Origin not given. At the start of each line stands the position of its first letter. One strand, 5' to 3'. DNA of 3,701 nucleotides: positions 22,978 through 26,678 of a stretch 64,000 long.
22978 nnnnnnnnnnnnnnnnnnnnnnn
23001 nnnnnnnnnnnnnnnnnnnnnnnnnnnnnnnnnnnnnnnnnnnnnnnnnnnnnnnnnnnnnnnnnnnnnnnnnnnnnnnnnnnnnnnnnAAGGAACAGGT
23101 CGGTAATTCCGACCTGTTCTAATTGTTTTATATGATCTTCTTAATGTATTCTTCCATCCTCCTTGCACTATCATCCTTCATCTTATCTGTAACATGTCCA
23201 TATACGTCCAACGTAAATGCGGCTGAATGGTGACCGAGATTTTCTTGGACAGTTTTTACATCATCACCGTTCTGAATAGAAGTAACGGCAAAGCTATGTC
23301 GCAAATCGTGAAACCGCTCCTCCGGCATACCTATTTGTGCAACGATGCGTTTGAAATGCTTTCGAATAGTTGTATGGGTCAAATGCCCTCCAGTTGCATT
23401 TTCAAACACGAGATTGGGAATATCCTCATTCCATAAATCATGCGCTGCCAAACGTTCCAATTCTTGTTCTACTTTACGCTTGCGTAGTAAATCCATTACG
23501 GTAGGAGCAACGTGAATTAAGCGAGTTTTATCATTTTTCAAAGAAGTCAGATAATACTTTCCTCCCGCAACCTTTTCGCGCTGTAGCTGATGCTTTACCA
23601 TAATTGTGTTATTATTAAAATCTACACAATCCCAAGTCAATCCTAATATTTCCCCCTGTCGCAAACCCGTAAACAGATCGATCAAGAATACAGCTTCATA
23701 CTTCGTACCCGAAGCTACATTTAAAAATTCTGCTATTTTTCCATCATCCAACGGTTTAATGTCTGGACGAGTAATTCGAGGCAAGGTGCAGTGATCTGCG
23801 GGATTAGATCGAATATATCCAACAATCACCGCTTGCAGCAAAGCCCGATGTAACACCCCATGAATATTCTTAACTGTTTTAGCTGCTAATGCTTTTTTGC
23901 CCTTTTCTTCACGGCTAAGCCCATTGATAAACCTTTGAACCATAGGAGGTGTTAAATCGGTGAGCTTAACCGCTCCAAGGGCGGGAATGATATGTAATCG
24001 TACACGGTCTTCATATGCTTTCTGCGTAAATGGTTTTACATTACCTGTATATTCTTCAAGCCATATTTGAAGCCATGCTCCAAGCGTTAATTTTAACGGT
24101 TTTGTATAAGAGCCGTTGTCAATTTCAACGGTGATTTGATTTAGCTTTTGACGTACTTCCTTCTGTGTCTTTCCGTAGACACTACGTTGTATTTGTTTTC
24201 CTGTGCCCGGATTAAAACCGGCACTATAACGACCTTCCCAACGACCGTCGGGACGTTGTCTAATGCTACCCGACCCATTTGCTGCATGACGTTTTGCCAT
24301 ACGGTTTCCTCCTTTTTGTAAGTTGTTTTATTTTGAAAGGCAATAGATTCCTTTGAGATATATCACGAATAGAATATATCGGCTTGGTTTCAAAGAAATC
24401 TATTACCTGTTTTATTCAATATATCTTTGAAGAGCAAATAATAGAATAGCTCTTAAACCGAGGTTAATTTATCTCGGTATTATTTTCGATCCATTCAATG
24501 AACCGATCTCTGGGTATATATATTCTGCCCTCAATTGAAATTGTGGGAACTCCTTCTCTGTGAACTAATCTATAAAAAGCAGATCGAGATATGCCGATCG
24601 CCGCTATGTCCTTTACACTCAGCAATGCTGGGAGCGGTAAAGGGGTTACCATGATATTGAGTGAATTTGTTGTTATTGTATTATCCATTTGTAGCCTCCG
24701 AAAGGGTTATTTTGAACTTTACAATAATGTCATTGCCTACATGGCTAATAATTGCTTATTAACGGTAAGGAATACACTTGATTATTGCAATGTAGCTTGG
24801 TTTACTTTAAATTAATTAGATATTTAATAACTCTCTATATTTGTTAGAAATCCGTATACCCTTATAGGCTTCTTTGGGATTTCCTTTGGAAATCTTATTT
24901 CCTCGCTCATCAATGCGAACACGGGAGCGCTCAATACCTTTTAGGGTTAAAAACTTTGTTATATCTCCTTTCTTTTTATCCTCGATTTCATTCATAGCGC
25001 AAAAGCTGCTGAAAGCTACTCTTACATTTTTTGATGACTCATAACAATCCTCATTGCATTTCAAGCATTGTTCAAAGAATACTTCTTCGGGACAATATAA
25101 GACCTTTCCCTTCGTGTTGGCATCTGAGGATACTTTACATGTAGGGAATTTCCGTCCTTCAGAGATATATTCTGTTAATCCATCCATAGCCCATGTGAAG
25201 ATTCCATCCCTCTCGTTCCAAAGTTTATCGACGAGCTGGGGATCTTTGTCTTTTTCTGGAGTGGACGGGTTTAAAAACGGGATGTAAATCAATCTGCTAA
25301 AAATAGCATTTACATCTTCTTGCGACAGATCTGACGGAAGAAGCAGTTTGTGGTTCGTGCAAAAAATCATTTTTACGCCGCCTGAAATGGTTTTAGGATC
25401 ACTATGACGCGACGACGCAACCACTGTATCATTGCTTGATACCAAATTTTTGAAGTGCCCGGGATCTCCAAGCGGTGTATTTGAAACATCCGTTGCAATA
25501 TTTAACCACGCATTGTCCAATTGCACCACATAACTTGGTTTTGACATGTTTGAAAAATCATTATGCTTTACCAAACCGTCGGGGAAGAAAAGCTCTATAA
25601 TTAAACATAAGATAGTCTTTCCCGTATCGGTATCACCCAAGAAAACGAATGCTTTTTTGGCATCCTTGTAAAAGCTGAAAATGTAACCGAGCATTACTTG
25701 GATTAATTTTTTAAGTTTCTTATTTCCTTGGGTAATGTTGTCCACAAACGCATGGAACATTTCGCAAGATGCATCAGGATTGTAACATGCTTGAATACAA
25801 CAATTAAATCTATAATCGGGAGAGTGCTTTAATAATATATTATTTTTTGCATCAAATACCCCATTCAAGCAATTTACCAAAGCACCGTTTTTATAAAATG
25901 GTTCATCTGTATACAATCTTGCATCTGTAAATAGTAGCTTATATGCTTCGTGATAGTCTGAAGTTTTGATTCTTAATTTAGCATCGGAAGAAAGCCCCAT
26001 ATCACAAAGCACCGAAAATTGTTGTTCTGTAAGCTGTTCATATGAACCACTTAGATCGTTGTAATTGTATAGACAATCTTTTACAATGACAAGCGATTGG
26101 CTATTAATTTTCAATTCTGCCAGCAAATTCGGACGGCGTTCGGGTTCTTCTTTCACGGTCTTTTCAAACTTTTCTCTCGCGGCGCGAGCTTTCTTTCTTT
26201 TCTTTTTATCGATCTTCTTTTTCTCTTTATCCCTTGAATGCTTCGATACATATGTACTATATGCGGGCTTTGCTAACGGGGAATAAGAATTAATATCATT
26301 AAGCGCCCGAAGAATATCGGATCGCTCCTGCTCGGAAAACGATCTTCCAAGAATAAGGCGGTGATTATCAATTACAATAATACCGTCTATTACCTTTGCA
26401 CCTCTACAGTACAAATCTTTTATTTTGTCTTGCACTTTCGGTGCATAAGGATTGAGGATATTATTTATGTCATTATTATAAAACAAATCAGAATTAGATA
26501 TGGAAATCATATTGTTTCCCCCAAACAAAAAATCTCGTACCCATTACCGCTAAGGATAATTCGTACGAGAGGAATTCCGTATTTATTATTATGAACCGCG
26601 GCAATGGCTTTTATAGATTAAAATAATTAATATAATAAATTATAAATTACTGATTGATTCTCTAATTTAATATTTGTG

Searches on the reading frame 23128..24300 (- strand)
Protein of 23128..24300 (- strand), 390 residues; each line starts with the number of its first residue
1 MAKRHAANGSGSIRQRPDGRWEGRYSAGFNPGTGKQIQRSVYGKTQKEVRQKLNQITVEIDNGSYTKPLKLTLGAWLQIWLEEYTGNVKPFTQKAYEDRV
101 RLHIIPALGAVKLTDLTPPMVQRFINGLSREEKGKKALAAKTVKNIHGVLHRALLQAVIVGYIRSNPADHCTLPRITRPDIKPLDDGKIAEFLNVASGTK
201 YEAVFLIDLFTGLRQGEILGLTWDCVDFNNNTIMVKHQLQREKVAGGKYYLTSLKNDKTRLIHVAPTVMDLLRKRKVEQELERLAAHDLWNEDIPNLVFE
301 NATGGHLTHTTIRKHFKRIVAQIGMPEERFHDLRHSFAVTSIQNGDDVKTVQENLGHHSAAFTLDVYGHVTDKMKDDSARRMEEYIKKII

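Call 7: search_protein_families(library=pfam, proteins=[window:23128-24300:-], max_evalue=0.01)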
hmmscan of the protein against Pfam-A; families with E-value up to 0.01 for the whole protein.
window:23128-24300:- (390 aa): 5 families
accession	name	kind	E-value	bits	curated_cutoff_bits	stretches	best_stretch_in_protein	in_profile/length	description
PF00589.27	Phage_integrase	-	1.5e-24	87.2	27.1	1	196-373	19-171/172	Phage integrase family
PF14659.12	Phage_int_SAM_3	-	4.5e-16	59.3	22.6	1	72-128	1-57/58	Phage integrase, N-terminal SAM-like domain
PF13102.12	Phage_int_SAM_5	-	3e-05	24.7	22.3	1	76-167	5-92/98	Phage integrase SAM-like domain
PF22022.2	Phage_int_M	-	4.1e-05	24.2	27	1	79-168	7-90/96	Phage integrase central domain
PF14657.12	Arm-DNA-bind_4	-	0.004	17.2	22.3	1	20-64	1-46/47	Arm DNA-binding domain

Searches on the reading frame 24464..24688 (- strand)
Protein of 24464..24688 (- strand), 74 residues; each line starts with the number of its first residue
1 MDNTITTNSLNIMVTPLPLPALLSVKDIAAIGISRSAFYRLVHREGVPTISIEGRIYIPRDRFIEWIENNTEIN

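Call 56: search_protein_families(library=pfam, proteins=[window:24464-24688:-], max_evalue=0.01)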
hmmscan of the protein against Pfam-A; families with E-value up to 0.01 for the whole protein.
window:24464-24688:- (74 aa): 2 families
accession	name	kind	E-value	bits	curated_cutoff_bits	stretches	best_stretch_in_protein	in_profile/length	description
PF12728.13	HTH_17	-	1.2e-07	32.3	27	1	22-70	1-50/51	Helix-turn-helix domain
PF13338.12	AbiEi_4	-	0.004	17.7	25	1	23-44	14-35/49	Transcriptional regulator, AbiEi antitoxin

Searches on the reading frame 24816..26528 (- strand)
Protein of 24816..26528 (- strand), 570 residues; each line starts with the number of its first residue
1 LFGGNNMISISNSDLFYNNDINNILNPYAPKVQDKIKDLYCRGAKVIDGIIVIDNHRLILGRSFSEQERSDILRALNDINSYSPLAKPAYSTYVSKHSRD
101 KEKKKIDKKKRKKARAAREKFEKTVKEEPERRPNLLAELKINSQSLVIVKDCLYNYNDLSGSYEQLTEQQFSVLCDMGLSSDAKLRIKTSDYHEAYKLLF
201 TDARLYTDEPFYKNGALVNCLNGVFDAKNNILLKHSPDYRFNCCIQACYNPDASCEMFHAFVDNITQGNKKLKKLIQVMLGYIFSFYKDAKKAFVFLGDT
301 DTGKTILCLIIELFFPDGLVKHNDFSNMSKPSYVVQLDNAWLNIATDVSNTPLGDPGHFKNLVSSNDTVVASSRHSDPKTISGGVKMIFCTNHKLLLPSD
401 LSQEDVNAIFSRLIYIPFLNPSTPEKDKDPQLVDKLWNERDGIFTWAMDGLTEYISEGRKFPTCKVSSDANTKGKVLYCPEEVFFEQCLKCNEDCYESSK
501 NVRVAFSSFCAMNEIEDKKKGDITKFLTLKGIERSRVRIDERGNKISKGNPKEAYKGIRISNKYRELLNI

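Call 7: search_protein_families(library=pfam, proteins=[window:24816-26528:-], max_evalue=0.01)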
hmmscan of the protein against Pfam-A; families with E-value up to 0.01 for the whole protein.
window:24816-26528:- (570 aa): 2 families
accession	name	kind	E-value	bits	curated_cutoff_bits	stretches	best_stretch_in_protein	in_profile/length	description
PF08706.16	D5_N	-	3.4e-09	37.6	22.4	1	207-267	85-145/145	D5 N terminal like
PF19263.5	DUF5906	-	1.9e-08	35.3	27.6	1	297-402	2-108/114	Family of unknown function (DUF5906)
